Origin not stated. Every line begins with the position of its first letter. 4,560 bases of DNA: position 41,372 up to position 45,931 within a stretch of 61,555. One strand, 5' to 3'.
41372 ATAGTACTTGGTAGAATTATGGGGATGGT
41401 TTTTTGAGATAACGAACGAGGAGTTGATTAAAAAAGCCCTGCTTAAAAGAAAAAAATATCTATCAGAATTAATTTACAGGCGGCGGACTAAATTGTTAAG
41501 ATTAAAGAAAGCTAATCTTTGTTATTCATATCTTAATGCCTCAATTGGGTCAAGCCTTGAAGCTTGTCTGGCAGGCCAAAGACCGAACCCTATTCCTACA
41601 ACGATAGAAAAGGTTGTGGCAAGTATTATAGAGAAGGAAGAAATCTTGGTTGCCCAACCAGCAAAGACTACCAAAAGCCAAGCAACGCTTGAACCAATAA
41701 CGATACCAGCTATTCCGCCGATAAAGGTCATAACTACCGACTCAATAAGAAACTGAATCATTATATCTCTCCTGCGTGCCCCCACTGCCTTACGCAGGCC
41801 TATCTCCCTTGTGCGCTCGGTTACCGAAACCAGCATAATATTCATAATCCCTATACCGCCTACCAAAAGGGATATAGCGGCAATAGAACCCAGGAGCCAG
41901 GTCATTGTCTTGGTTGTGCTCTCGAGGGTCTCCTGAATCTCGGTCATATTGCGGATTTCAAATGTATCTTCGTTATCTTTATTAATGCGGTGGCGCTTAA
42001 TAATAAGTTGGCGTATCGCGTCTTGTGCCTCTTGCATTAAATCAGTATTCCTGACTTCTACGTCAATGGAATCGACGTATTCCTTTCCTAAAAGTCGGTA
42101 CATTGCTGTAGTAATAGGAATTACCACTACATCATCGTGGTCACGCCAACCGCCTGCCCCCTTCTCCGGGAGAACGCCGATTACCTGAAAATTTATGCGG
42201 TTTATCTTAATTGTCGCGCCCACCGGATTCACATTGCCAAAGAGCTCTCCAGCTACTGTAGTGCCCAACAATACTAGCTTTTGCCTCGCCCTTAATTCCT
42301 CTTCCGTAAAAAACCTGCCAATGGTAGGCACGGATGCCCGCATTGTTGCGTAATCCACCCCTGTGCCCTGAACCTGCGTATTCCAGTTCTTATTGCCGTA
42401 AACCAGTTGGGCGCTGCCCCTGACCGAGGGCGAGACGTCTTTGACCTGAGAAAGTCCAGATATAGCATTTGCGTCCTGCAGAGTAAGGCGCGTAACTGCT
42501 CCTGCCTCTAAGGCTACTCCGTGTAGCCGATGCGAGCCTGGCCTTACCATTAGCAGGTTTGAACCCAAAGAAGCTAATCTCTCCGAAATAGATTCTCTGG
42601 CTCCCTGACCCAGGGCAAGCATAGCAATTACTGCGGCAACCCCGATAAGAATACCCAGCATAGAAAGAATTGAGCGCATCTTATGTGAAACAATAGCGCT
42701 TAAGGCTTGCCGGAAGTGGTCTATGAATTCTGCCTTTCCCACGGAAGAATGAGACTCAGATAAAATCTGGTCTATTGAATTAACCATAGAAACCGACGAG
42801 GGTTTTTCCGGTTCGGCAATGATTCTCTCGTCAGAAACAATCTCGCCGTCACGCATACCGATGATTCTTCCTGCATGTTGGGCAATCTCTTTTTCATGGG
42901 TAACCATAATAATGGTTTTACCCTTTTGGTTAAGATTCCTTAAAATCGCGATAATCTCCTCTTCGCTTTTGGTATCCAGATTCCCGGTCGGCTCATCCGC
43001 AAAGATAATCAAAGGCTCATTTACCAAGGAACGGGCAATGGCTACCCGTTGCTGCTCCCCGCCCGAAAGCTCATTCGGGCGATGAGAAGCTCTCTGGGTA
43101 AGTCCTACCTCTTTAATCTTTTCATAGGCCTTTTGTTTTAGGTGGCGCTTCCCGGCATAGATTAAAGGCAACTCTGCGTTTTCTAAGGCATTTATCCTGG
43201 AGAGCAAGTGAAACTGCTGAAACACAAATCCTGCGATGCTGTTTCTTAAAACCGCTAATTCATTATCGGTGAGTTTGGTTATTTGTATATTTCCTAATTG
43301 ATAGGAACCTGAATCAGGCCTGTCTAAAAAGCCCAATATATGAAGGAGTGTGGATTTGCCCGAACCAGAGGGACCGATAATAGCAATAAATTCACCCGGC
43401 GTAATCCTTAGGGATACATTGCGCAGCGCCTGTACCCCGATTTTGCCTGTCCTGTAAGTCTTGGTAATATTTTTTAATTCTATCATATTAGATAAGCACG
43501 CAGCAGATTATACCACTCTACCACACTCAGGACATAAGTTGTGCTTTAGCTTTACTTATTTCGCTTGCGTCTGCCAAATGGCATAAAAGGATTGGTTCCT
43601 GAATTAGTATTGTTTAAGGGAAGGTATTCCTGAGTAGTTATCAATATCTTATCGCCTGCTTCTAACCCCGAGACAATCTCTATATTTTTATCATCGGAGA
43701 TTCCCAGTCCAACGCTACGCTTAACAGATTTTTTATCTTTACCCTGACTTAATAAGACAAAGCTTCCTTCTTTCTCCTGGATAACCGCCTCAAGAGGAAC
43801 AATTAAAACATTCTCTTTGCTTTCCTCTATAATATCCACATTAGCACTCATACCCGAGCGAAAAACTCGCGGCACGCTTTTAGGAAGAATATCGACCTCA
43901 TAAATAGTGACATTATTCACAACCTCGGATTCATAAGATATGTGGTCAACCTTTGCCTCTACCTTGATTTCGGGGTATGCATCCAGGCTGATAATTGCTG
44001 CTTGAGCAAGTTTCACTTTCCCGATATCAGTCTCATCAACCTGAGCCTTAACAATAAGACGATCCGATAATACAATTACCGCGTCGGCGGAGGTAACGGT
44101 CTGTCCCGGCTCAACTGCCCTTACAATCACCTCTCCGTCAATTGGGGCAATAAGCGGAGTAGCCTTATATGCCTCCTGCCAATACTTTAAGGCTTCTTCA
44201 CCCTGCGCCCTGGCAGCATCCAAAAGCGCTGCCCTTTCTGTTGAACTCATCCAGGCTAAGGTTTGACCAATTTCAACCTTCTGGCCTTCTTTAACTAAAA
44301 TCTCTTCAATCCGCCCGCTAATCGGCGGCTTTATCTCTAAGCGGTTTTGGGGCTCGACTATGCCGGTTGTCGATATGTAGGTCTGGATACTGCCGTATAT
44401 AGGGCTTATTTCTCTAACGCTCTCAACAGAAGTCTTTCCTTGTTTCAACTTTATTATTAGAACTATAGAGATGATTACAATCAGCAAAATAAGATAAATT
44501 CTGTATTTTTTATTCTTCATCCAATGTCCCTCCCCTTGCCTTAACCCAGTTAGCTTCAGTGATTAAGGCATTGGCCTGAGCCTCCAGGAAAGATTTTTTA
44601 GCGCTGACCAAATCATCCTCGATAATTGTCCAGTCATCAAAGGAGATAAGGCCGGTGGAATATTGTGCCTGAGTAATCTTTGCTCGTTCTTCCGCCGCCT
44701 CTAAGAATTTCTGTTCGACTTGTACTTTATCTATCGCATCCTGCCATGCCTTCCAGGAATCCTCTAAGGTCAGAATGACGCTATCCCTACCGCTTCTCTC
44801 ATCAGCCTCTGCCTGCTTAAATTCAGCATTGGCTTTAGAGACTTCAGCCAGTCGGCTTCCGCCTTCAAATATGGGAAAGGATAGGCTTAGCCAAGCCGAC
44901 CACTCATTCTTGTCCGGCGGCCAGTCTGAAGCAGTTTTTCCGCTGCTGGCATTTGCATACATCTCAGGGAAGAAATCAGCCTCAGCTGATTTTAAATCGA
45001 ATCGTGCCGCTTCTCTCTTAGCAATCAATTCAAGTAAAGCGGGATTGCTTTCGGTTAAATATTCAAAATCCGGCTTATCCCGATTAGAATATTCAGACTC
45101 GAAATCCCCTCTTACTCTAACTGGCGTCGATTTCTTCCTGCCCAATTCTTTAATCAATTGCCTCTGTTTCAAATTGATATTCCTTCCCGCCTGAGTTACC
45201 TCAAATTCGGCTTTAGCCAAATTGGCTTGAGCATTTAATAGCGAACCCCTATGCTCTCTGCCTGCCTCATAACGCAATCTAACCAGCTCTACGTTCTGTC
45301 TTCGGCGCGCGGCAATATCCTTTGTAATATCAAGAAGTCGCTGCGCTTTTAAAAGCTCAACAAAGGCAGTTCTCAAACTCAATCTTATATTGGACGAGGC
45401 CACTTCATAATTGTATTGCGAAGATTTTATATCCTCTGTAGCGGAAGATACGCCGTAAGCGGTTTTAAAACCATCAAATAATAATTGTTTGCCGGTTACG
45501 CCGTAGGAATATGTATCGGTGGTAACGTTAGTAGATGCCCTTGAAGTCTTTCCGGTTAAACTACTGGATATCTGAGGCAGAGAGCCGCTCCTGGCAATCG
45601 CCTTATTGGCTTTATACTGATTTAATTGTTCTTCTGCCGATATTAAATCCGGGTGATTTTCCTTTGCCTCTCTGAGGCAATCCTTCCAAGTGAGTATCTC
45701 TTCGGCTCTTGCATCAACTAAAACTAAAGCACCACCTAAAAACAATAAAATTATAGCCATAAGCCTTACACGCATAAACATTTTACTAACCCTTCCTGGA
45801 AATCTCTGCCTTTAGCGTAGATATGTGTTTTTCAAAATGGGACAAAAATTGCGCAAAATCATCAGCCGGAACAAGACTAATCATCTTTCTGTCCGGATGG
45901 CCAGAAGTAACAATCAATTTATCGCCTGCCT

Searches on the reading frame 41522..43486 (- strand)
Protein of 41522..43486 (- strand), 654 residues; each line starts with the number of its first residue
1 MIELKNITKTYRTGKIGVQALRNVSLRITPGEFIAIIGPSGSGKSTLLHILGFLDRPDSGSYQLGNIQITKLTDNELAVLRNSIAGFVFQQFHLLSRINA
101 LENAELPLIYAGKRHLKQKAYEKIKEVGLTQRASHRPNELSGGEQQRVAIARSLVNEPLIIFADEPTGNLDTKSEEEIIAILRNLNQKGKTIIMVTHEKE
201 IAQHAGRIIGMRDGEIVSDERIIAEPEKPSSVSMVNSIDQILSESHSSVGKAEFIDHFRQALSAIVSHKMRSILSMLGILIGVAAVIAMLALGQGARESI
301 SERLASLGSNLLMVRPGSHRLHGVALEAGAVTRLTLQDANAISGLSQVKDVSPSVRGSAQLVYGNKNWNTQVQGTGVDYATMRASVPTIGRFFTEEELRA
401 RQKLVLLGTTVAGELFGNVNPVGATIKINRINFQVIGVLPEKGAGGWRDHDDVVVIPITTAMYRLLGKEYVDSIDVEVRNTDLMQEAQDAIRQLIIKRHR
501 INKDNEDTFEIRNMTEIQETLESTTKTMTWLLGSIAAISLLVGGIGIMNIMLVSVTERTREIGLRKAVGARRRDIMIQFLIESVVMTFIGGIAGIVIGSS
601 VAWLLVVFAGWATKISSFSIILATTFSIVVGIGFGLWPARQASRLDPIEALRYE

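Call 9: search_protein_families(library=ncbifam, proteins=[window:41522-43486:-])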
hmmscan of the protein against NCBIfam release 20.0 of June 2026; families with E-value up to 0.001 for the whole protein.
window:41522-43486:- (654 aa): 196 families (the best 25 are shown)
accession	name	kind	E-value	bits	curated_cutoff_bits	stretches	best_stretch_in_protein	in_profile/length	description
NF007826.0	PRK10535.1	equivalog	3.1e-159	531.3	966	1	2-652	5-646/648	macrolide ABC transporter ATP-binding protein/permease MacB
TIGR02211.1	LolD_lipo_ex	equivalog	6e-69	231.9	307.75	1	1-217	1-220/221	lipoprotein-releasing ABC transporter ATP-binding protein LolD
NF038007.1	ABC_ATP_DarD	equivalog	1.6e-68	230.4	375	1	1-216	1-218/218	darobactin export ABC transporter ATP-binding protein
NF008639.0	PRK11629.1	equivalog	4.8e-65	219.2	360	1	3-219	8-227/234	lipoprotein-releasing ABC transporter ATP-binding protein LolD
TIGR02673.1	FtsE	equivalog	2.1e-61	207.3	264.85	1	1-214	1-213/214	cell division ATP-binding protein FtsE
TIGR03608.1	L_ocin_972_ABC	subfamily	3.3e-59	199.8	254.85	1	4-210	1-205/206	putative bacteriocin export ABC transporter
TIGR02315.1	ABC_phnC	equivalog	1.6e-53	181.7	266.1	1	1-220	1-228/243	phosphonate ABC transporter ATP-binding protein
NF007879.0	PRK10584.1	equivalog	2e-53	181.4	336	1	2-217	7-225/228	putative ABC transporter ATP-binding protein YbbA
TIGR02982.1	heterocyst_DevA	subfamily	2.7e-52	177.5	295.8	1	2-216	2-219/220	ABC exporter ATP-binding subunit, DevA family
NF007027.0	PRK09493.1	equivalog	7.3e-50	169.6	379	1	1-221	1-219/240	glutamine ABC transporter ATP-binding protein GlnQ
NF008428.0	PRK11264.1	equivalog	6.1e-47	159.9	406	1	1-229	3-238/250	L-cystine ABC transporter ATP-binding protein TcyN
TIGR02314.1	ABC_MetN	equivalog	2.6e-44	151.6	499.7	1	1-220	1-223/343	methionine ABC transporter ATP-binding protein MetN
TIGR04521.1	ECF_ATPase_2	equivalog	1.8e-43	148.7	330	1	2-220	1-227/279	energy-coupling factor transporter ATPase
NF040933.2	ABC_arch_GlcV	equivalog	1.3e-41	142.7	450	1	2-241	3-245/357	glucose ABC transporter ATP-binding protein GlcV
NF008338.0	PRK11124.1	equivalog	1.5e-41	142.5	369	1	2-219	3-222/242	arginine ABC transporter ATP-binding protein ArtP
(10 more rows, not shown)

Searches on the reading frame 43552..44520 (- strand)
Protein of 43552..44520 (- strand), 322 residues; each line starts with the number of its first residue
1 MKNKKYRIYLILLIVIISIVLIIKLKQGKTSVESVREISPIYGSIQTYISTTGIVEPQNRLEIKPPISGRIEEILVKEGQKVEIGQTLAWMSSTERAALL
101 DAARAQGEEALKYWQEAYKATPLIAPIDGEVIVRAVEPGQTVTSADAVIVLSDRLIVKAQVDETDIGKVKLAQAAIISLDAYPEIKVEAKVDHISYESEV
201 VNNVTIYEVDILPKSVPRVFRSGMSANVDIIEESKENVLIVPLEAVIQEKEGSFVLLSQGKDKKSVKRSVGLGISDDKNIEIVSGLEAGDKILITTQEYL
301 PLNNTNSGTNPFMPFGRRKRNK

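Call 9: search_protein_families(library=ncbifam, proteins=[window:43552-44520:-])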
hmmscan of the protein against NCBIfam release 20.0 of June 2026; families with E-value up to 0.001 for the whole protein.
window:43552-44520:- (322 aa): 23 families
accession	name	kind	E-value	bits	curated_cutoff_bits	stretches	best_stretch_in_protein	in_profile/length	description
TIGR01730.1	RND_mfp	subfamily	1.2e-36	126.3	94.9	2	101-298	112-311/322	efflux RND transporter periplasmic adaptor subunit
NF008606.0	PRK11578.1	equivalog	3.5e-26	92.2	342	2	110-297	173-365/371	macrolide transporter subunit MacA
TIGR00999.1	8a0102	subfamily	2.8e-19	69.3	319.3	1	107-296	77-266/271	CzcB/NccB family metal efflux transporter periplasmic adaptor subunit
TIGR00998.1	8a0101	subfamily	2.1e-17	63.1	390.8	1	108-198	192-285/334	EmrA/EmrK family multidrug efflux transporter periplasmic adaptor subunit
TIGR01843.1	type_I_hlyD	subfamily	5.5e-15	55.2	208.65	2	43-106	25-89/422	HlyD family type I secretion periplasmic adaptor subunit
NF002939.0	PRK03598.1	equivalog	4e-13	49.2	393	1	98-199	186-285/332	secretion protein HlyD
NF038010.1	ABC_adapt_DarC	equivalog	1.5e-12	47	450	1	122-298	232-406/417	darobactin export ABC transporter periplasmic adaptor subunit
NF008589.1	PRK11556.1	equivalog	1.2e-11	44.1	391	1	227-293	307-372/392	MdtA/MuxA family multidrug efflux RND transporter periplasmic adaptor subunit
TIGR02971.1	heterocyst_DevB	subfamily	1.3e-10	41.2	129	2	52-110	4-67/327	ABC exporter membrane fusion protein, DevB family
NF007785.0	PRK10476.1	equivalog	6.3e-10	38.4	376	1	100-197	188-287/347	multidrug transporter subunit MdtN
NF045680.1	DiMtlExpIhpB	equivalog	2.2e-08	33.5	450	1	123-292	140-306/326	divalent metal ion exporter adaptor subunit IhpB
TIGR03794.1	NHLM_micro_HlyD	equivalog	1.7e-07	30.5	156.2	1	41-104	38-102/421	NHLP bacteriocin system secretion protein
NF000272.2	OqxA_adapt_sub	exception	2.6e-07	30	835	0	41-103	48-111/391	multidrug efflux RND transporter periplasmic adaptor subunit OqxA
NF033138.2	RND-peri-MexC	equivalog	6.5e-07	28.8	625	1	222-297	285-360/375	MexC family multidrug efflux RND transporter periplasmic adaptor subunit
NF007362.0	PRK09859.1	equivalog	4.1e-06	26.2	738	0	222-295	285-358/385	multidrug transporter subunit MdtE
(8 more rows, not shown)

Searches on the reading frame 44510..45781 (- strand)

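Call 18: search_protein_families(library=ncbifam, max_evalue=1e-20, proteins=[window:44510-45781:-])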
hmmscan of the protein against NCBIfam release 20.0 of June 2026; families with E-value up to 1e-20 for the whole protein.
window:44510-45781:- (423 aa): 2 families
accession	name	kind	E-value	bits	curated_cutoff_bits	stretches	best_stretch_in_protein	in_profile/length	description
TIGR01844.1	type_I_sec_TolC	subfamily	8.7e-51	173.2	225.15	1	31-417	4-398/414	TolC family outer membrane protein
TIGR01845.1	outer_NodT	subfamily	2.5e-36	125.5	210.05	1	37-418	64-459/460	efflux transporter outer membrane subunit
